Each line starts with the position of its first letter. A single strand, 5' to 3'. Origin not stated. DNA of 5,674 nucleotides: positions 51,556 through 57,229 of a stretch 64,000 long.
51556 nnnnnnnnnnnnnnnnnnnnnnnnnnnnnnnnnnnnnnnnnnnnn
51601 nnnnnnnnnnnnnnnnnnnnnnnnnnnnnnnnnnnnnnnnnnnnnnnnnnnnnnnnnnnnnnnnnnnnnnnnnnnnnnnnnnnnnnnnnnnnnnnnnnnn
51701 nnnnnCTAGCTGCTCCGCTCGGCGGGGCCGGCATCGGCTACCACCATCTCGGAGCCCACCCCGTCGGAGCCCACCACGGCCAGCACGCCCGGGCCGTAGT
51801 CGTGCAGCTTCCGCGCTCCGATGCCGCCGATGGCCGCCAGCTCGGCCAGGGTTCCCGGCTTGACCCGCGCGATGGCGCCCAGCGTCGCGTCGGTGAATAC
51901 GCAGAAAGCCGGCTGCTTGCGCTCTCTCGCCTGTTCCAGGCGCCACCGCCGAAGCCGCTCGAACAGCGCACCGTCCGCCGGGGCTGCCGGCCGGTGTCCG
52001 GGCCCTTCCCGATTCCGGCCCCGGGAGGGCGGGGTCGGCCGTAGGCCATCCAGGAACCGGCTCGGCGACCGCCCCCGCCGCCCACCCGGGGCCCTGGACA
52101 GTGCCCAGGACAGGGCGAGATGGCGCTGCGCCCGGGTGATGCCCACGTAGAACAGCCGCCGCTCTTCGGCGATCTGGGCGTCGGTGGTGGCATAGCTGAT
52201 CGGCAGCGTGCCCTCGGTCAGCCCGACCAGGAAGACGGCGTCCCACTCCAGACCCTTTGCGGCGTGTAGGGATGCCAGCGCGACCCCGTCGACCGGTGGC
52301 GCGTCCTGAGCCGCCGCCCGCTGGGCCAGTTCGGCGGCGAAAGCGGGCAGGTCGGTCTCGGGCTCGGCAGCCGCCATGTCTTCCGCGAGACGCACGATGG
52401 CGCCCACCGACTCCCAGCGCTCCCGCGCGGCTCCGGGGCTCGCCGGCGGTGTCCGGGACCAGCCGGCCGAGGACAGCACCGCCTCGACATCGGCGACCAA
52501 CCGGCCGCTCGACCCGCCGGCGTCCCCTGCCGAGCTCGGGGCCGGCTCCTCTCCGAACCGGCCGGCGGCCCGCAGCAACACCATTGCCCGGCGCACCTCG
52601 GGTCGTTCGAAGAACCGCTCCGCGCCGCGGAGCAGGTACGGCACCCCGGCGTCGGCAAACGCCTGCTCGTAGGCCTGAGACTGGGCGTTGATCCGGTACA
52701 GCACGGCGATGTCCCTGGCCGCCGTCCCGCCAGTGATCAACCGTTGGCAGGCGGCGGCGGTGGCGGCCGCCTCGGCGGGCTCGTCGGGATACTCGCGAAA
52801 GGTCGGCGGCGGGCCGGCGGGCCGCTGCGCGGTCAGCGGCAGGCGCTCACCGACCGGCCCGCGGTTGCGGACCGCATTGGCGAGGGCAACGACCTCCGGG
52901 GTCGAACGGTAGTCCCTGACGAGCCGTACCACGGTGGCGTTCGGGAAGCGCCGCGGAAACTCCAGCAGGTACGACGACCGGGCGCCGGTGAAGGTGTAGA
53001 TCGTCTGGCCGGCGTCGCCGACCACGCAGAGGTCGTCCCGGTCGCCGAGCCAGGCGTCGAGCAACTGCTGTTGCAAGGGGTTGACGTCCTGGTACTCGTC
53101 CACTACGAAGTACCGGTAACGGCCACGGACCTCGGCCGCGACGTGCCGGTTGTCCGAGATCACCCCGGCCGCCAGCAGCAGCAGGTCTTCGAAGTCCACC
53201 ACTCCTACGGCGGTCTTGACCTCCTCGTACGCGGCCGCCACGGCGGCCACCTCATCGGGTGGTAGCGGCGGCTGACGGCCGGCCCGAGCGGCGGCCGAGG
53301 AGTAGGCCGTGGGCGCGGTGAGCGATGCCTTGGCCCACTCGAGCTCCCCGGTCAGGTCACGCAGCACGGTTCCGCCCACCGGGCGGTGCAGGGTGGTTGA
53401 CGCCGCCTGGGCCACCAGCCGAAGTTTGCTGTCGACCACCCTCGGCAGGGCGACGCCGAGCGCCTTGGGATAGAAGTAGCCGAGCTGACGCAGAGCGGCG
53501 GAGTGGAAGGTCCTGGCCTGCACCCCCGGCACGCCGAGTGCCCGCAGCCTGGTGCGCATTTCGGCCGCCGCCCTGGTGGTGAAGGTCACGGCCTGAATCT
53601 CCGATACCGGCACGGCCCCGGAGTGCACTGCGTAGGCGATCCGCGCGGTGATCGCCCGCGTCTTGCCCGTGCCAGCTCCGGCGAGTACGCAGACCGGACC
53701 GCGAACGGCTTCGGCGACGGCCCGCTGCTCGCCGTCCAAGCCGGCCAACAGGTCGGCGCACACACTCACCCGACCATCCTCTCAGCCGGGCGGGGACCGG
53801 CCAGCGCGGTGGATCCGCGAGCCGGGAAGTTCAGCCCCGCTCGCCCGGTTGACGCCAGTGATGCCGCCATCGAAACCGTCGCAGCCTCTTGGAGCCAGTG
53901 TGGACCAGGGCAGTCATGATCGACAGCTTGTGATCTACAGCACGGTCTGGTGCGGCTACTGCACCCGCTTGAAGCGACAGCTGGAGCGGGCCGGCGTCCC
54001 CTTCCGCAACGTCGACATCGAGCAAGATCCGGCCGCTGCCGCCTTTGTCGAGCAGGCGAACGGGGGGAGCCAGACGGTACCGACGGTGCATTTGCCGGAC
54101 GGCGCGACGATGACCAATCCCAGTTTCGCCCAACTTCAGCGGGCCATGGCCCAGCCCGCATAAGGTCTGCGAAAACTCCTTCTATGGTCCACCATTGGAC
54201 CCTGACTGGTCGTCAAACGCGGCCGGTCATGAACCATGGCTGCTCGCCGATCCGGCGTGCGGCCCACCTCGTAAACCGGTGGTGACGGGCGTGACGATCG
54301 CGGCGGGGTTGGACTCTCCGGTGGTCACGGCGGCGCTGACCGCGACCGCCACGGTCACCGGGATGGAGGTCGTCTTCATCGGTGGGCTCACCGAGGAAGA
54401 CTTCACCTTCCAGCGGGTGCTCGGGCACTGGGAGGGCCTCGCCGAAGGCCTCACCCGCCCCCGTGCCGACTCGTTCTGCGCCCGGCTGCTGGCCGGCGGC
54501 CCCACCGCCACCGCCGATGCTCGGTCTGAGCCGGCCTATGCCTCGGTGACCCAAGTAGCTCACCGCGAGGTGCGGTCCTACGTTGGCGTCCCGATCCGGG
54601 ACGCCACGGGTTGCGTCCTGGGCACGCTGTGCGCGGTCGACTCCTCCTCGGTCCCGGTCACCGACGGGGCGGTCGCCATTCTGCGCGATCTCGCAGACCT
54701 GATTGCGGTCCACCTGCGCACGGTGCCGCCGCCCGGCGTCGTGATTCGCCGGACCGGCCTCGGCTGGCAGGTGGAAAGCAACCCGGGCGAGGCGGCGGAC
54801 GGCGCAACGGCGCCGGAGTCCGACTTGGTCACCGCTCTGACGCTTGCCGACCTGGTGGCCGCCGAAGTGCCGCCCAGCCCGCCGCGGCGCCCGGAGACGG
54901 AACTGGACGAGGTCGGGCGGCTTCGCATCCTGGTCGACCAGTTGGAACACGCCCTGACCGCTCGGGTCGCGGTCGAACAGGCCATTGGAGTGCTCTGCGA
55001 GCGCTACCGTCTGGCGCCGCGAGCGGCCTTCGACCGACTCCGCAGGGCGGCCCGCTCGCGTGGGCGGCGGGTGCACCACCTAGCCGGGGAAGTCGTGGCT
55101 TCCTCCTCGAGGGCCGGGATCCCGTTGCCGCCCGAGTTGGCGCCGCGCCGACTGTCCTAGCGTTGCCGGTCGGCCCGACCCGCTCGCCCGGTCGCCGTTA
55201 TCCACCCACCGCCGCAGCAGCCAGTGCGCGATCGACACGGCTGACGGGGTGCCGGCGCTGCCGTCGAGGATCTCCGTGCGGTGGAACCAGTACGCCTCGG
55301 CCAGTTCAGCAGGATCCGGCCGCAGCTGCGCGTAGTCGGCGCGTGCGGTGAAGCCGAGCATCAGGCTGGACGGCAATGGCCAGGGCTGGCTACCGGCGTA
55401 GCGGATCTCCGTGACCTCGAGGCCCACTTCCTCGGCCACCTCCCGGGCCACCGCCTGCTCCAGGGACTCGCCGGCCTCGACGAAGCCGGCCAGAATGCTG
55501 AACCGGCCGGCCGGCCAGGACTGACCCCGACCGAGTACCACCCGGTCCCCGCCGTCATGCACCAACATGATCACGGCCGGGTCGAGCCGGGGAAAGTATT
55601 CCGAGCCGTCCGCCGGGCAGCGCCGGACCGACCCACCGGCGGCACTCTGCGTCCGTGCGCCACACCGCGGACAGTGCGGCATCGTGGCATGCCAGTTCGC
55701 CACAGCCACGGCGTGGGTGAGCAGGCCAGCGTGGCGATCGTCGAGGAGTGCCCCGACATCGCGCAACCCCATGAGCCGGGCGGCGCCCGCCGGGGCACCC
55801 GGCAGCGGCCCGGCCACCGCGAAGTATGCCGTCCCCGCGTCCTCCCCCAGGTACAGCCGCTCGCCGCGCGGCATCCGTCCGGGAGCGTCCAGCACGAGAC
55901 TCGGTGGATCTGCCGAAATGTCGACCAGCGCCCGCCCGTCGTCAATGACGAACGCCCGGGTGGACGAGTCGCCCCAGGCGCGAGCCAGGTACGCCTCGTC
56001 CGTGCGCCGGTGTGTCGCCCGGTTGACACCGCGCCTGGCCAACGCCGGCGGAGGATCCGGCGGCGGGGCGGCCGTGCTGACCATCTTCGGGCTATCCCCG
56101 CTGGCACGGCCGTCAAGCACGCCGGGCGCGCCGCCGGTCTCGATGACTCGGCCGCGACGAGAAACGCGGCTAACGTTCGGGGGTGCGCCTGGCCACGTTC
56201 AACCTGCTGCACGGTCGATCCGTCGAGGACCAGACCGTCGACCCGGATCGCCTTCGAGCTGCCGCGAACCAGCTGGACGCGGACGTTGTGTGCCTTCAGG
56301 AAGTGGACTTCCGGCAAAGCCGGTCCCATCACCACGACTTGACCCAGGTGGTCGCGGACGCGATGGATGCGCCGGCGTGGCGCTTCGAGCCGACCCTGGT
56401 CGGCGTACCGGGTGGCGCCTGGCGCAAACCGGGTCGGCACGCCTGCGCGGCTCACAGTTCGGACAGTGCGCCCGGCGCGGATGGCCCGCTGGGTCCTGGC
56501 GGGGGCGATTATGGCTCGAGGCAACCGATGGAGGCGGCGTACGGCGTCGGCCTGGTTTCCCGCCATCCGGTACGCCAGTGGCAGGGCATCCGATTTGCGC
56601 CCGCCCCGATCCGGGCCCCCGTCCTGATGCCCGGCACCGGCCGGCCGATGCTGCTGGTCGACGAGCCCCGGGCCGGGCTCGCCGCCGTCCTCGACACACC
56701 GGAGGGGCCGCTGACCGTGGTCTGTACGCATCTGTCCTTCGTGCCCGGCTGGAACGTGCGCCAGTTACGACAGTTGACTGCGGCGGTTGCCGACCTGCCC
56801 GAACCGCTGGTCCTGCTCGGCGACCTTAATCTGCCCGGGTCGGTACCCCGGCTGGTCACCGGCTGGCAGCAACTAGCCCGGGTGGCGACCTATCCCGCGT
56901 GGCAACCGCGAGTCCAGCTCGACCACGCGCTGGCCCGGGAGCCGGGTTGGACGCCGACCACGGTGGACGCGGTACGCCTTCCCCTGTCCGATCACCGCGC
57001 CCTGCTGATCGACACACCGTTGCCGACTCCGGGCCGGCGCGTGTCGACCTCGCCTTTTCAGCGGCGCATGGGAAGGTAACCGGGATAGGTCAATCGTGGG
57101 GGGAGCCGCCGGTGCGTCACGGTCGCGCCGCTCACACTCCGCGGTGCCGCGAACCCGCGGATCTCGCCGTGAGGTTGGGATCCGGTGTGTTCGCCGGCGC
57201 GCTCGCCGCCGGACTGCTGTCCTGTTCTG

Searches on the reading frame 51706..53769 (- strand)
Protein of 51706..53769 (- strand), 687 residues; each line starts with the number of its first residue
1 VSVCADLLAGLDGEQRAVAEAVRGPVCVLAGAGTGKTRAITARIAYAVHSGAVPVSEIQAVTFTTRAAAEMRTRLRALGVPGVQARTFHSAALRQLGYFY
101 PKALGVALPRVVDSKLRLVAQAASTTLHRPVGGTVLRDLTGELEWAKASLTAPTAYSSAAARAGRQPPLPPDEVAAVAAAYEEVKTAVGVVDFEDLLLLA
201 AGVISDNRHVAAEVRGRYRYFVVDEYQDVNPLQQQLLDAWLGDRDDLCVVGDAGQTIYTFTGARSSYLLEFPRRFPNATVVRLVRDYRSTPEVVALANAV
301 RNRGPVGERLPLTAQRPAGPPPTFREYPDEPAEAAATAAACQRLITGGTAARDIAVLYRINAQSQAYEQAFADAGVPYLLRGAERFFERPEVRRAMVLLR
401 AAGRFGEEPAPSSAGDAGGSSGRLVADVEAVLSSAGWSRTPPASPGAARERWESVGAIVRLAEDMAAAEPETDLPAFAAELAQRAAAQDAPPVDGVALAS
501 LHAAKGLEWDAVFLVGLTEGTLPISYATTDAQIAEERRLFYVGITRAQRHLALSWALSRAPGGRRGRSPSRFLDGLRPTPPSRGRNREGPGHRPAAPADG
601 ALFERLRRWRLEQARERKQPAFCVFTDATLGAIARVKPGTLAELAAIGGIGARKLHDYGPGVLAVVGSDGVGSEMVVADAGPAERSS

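Call 66: search_protein_families(library=pfam, max_evalue=0.0001, proteins=[window:51706-53769:-])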
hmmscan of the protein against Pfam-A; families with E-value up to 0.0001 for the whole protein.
window:51706-53769:- (687 aa): 6 families
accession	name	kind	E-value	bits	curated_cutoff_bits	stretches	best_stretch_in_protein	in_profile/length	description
PF00580.27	UvrD-helicase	-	3.7e-49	168.3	23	1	12-276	2-271/271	UvrD/REP helicase N-terminal domain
PF13361.12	UvrD_C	-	4.2e-41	142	25.6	2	448-556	234-348/350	UvrD-like helicase C-terminal domain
PF13245.12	AAA_19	-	6.9e-25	88.2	25.1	1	15-260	2-133/134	AAA domain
PF00570.28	HRDC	-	7.5e-21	74.3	23.8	1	600-666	2-68/68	HRDC domain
PF13538.12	UvrD_C_2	-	8.4e-10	38.8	27.4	1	499-553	5-51/52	UvrD-like helicase C-terminal domain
PF13604.12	AAA_30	-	6.7e-05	23.1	27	0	11-90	2-75/191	AAA domain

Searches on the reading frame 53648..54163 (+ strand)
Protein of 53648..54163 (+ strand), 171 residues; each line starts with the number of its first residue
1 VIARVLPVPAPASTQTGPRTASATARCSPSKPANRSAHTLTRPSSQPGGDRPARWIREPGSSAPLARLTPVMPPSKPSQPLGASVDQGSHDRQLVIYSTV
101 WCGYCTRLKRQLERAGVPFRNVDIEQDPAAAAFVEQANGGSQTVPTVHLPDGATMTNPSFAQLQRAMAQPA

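Call 66: search_protein_families(library=pfam, max_evalue=0.0001, proteins=[window:53648-54163:+])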
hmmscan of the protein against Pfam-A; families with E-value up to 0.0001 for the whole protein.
window:53648-54163:+ (171 aa): 1 family
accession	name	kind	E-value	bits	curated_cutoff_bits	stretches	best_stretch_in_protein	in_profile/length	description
PF00462.30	Glutaredoxin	-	5.2e-13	49.4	22.9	1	95-147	2-53/60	Glutaredoxin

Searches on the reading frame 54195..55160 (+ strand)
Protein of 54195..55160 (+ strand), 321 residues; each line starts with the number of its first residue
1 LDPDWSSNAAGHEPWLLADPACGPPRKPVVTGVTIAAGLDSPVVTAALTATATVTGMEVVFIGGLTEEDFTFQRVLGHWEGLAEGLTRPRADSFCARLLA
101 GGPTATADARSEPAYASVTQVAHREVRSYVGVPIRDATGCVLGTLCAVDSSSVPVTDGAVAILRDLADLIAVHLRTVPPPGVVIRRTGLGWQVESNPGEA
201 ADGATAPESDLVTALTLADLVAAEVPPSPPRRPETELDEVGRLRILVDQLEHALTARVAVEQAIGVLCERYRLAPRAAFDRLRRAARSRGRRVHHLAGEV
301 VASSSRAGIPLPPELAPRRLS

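Call 66: search_protein_families(library=pfam, max_evalue=0.0001, proteins=[window:54195-55160:+])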
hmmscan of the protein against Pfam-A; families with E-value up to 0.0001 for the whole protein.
window:54195-55160:+ (321 aa): 3 families
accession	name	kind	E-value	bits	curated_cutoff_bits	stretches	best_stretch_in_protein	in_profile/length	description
PF03861.19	ANTAR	-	1.7e-14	53.7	27.3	1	248-301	1-54/54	ANTAR domain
PF01590.32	GAF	-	2.3e-10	41.5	22.4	1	48-174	10-133/133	GAF domain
PF13185.12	GAF_2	-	8.3e-06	26.5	28.6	1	45-174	9-135/136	GAF domain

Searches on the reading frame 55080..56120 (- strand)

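Call 66: search_protein_families(library=pfam, max_evalue=0.0001, proteins=[window:55080-56120:-])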
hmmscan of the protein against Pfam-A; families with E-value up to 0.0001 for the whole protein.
window:55080-56120:- (346 aa): 3 families
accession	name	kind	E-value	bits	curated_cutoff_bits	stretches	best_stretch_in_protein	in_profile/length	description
PF00293.34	NUDIX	-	2.8e-18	66.6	21.1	1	180-286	3-120/134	NUDIX domain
PF09297.16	Zn_ribbon_NUD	-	1.5e-09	37.8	24.8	1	148-176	4-32/32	NADH pyrophosphatase zinc ribbon domain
PF09296.17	NUDIX-like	-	2.5e-09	38.3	22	1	54-143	2-96/96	NADH pyrophosphatase-like rudimentary NUDIX domain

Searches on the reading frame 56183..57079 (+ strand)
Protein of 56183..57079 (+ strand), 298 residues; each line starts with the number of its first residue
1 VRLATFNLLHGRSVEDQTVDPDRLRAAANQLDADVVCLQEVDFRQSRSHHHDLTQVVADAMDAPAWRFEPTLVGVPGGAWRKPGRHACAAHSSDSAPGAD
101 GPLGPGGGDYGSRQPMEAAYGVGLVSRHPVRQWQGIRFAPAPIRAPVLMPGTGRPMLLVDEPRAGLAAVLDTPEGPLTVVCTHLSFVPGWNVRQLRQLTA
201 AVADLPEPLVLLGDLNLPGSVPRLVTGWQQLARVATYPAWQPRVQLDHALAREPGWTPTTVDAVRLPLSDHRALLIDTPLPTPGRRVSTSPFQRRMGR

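Call 66: search_protein_families(library=pfam, max_evalue=0.0001, proteins=[window:56183-57079:+])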
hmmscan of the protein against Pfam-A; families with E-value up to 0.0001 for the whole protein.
window:56183-57079:+ (298 aa): 1 family
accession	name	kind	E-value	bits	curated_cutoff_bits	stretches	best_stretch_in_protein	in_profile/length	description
PF03372.29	Exo_endo_phos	-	8.3e-19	68.6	24.5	1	4-271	1-225/225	Endonuclease/Exonuclease/phosphatase family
